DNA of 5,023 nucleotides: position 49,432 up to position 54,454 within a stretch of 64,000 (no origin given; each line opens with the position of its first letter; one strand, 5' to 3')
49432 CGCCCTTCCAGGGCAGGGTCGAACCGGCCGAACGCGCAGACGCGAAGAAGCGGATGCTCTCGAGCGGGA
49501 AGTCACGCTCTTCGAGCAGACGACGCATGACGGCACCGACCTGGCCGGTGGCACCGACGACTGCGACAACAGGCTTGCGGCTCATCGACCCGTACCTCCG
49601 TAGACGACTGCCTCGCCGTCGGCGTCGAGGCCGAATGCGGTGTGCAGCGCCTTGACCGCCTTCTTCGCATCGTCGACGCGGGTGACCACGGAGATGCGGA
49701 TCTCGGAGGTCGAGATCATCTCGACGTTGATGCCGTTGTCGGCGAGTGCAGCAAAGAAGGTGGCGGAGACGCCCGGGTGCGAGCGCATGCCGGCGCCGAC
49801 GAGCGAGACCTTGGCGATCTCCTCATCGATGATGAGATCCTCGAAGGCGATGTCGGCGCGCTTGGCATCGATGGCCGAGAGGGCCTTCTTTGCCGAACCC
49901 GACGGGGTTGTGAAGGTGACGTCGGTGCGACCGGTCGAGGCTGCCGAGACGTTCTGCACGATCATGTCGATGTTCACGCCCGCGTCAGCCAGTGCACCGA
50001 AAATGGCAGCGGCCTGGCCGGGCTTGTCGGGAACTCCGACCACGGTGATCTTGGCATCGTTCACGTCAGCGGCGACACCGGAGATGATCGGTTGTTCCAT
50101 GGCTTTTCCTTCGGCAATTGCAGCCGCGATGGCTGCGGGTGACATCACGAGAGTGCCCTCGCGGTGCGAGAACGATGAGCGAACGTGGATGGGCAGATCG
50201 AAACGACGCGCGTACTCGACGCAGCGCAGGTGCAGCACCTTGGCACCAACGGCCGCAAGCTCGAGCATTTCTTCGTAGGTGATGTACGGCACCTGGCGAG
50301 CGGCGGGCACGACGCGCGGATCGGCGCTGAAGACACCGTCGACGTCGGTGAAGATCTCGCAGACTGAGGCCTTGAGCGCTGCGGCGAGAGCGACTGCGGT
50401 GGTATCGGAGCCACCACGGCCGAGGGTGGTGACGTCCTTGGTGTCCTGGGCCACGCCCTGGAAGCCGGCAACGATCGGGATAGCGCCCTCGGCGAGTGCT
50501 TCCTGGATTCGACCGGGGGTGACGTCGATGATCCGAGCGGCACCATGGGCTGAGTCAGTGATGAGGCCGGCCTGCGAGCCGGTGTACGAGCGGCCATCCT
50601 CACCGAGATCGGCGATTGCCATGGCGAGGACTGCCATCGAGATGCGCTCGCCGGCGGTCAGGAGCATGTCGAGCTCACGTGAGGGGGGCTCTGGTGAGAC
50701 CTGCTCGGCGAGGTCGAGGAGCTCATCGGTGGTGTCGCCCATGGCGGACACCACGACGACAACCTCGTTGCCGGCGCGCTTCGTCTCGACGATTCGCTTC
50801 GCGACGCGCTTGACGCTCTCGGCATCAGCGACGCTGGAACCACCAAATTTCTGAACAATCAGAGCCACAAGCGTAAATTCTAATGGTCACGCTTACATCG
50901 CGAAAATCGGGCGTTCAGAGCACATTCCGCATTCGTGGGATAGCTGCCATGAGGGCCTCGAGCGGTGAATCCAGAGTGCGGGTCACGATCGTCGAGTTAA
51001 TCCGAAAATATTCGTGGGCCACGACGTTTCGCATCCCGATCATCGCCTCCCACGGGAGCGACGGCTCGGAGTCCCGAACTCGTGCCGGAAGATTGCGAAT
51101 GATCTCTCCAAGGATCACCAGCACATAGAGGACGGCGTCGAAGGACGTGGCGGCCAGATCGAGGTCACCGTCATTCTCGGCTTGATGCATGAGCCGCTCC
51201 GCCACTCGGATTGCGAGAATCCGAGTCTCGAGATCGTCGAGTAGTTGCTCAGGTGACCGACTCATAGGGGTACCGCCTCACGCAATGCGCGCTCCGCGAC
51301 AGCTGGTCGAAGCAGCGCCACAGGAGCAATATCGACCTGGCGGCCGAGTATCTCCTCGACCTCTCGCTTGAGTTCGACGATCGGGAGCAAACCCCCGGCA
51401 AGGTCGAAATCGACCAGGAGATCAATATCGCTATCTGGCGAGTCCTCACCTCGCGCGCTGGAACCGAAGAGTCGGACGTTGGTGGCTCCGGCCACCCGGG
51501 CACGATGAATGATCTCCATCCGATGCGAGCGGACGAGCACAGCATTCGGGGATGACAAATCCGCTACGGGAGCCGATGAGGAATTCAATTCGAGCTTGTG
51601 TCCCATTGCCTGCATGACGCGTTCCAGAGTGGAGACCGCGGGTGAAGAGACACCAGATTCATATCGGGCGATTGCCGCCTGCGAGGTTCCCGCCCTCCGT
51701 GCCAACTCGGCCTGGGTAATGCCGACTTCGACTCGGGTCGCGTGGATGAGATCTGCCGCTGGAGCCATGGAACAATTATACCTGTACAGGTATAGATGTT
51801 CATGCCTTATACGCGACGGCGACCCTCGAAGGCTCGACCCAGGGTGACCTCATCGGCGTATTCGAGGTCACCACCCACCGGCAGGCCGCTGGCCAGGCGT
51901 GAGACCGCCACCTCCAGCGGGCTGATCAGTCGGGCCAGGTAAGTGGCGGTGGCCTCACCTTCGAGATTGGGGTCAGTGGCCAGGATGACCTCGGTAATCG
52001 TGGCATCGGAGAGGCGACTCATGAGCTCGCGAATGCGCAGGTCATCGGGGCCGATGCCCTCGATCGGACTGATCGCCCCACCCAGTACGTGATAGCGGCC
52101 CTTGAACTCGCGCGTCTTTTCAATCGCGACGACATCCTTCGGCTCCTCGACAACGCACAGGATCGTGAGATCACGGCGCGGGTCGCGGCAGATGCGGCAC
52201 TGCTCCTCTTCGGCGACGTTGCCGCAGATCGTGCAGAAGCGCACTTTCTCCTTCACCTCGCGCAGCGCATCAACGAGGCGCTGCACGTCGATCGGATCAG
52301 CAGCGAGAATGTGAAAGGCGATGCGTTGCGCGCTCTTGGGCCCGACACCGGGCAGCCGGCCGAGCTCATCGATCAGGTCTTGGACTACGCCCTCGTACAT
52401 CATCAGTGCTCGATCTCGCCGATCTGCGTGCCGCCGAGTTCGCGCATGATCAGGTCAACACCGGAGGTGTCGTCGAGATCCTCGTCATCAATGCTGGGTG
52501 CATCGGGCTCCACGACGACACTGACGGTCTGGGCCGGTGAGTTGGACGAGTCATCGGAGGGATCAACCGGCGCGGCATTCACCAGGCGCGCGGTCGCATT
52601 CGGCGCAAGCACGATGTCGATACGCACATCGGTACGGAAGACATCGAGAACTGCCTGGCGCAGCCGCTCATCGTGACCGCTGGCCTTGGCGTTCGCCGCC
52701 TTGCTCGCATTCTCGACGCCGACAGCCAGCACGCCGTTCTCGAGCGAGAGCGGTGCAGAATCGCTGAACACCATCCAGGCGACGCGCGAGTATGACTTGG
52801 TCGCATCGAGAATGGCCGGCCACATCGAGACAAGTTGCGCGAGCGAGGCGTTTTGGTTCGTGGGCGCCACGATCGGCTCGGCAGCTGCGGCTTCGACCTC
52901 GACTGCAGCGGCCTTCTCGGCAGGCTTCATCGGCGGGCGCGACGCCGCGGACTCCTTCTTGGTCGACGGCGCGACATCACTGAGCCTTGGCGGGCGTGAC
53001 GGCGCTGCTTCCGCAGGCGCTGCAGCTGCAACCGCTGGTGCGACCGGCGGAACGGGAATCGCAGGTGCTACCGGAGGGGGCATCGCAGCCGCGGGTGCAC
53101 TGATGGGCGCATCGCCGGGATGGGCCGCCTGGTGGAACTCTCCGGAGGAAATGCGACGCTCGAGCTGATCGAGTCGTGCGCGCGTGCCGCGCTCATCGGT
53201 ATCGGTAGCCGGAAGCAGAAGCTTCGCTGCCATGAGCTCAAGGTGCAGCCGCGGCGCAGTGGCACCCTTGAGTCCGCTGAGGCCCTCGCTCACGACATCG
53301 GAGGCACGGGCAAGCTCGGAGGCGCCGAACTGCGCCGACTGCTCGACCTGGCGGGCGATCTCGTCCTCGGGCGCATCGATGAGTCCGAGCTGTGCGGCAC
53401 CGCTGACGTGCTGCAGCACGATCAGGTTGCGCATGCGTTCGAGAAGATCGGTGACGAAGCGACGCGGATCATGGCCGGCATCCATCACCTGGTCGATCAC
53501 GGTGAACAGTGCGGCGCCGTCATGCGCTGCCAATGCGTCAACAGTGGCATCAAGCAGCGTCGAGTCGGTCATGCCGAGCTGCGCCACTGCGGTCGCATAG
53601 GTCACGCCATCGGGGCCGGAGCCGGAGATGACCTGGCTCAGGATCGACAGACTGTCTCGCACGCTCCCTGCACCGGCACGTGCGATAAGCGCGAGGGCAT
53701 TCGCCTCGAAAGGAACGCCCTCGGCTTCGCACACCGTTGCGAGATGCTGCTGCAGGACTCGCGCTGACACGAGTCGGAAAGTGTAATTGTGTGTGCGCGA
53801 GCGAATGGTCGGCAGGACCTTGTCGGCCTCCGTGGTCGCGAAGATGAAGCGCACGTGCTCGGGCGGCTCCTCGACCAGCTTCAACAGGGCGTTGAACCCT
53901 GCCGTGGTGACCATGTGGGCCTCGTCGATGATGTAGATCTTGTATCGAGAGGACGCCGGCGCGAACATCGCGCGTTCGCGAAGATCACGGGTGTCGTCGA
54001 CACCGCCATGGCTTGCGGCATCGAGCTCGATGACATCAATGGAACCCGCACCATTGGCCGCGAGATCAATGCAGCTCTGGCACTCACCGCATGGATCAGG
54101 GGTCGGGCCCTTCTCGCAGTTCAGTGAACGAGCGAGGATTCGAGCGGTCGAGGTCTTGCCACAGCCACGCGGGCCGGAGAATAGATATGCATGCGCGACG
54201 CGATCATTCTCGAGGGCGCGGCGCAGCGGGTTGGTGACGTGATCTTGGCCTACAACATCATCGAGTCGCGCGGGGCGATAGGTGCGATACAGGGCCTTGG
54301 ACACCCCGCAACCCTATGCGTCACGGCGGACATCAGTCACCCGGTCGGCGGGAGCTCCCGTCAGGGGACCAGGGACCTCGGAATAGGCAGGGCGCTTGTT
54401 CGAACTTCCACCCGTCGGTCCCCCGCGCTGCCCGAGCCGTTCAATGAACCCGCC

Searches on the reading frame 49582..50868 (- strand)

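Call 35: search_protein_families(library=pfam, proteins=[window:49582-50868:-], max_evalue=0.0001)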
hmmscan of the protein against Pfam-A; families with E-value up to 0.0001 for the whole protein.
window:49582-50868:- (428 aa): 5 families
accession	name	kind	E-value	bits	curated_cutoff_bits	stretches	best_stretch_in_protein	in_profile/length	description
PF00696.33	AA_kinase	-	1.7e-55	188.8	24.9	1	3-231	2-234/234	Amino acid kinase family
PF22468.2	ACT_9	-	1.5e-39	134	27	2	354-412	1-61/61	ACT domain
PF13840.12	ACT_7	-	4.6e-23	81.3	27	1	347-409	2-64/65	ACT domain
PF01842.31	ACT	-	2.5e-22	78.7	27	2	275-335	3-63/66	ACT domain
PF13740.12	ACT_6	-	7.1e-05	23.1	23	0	274-307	5-37/76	ACT domain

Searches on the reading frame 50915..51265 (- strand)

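Call 35: search_protein_families(library=pfam, proteins=[window:50915-51265:-], max_evalue=0.0001)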
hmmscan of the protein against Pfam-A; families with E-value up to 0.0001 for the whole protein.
window:50915-51265:- (116 aa): 1 family
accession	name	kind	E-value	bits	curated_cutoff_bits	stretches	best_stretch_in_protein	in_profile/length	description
PF01934.22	HepT-like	-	4.9e-16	59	23.5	1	32-109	17-117/120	Ribonuclease HepT-like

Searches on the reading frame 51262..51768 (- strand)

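Call 35: search_protein_families(library=pfam, proteins=[window:51262-51768:-], max_evalue=0.0001)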
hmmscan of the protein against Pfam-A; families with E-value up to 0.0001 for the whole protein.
window:51262-51768:- (168 aa): 5 families
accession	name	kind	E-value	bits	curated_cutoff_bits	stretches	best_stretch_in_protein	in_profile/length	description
PF01381.28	HTH_3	-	2.4e-12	47.1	23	1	9-56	2-49/55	Helix-turn-helix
PF01909.29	NTP_transf_2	-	1.1e-11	45.4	21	1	96-165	15-90/93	Nucleotidyltransferase domain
PF18765.7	Polbeta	-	1.4e-08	35.3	26.9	1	98-164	16-83/93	Polymerase beta, Nucleotidyltransferase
PF13560.12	HTH_31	-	3.3e-08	34.2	27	1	6-56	4-55/64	Helix-turn-helix domain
PF12844.13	HTH_19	-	8.4e-05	22.9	30.2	0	8-56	4-52/64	Helix-turn-helix domain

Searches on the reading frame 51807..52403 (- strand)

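Call 35: search_protein_families(library=pfam, proteins=[window:51807-52403:-], max_evalue=0.0001)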
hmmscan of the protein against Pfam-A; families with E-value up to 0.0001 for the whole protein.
window:51807-52403:- (198 aa): 6 families
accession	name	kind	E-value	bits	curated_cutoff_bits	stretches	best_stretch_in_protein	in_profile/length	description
PF13662.12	Toprim_4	-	3.3e-27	95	25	1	82-171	3-85/85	Toprim domain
PF21176.3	RecR_HhH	-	8.4e-19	67.6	27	1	7-50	1-44/45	RecR, helix-hairpin-helix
PF01751.28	Toprim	-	2e-14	54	23.1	1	82-167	2-93/96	Toprim domain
PF21175.2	RecR_C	-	4.3e-14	52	22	1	173-196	1-24/24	RecR, C-terminal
PF02132.21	RecR_ZnF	-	6.4e-08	32.6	22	1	54-74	1-21/21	RecR, Cys4-zinc finger domain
PF00633.29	HHH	-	9e-06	25.7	24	1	3-28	2-27/30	Helix-hairpin-helix motif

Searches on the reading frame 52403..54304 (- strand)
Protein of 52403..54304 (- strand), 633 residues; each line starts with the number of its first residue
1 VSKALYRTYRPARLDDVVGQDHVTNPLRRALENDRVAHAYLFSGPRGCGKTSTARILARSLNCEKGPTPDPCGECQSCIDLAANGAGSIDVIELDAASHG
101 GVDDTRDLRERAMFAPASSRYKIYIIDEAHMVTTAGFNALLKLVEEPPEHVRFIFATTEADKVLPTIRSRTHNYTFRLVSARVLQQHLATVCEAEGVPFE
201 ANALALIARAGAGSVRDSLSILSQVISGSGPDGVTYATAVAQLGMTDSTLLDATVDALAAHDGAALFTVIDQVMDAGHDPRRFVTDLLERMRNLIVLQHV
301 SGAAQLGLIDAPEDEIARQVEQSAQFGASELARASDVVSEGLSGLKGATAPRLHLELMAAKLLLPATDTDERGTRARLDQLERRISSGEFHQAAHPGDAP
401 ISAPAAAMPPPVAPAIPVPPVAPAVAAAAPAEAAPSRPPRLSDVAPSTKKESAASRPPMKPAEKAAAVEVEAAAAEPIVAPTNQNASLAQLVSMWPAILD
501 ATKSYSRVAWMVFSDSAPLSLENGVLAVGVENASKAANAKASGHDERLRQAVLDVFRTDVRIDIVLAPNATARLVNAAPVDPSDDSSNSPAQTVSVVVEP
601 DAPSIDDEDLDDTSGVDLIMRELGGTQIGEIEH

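Call 35: search_protein_families(library=pfam, proteins=[window:52403-54304:-], max_evalue=0.0001)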
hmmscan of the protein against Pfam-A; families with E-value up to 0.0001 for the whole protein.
window:52403-54304:- (633 aa): 7 families
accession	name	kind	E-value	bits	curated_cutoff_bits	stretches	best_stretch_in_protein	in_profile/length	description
PF13177.12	DNA_pol3_delta2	-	1.4e-40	139.3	27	1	20-177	2-158/161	DNA polymerase III, delta subunit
PF22608.2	DNAX_ATPase_lid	-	6.3e-15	55.1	27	1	185-227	3-45/49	DNA polymerase III clamp loader subunit, ATPase lid domain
PF12169.13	DNA_pol3_gamma3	-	7.4e-14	52.2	24.4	1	236-362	3-127/143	DNA polymerase III subunits gamma and tau domain III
PF00004.35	AAA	-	4.4e-11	43.8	21.2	1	41-171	2-123/131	ATPase family associated with various cellular activities (AAA)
PF13401.12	AAA_22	-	1.7e-06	28.8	27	1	40-158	8-123/130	AAA domain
PF05496.18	RuvB_N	-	1.6e-05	25.2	27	1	10-72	2-68/159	Holliday junction DNA helicase RuvB P-loop domain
PF13604.12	AAA_30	-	4.2e-05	23.8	27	0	41-154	22-122/191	AAA domain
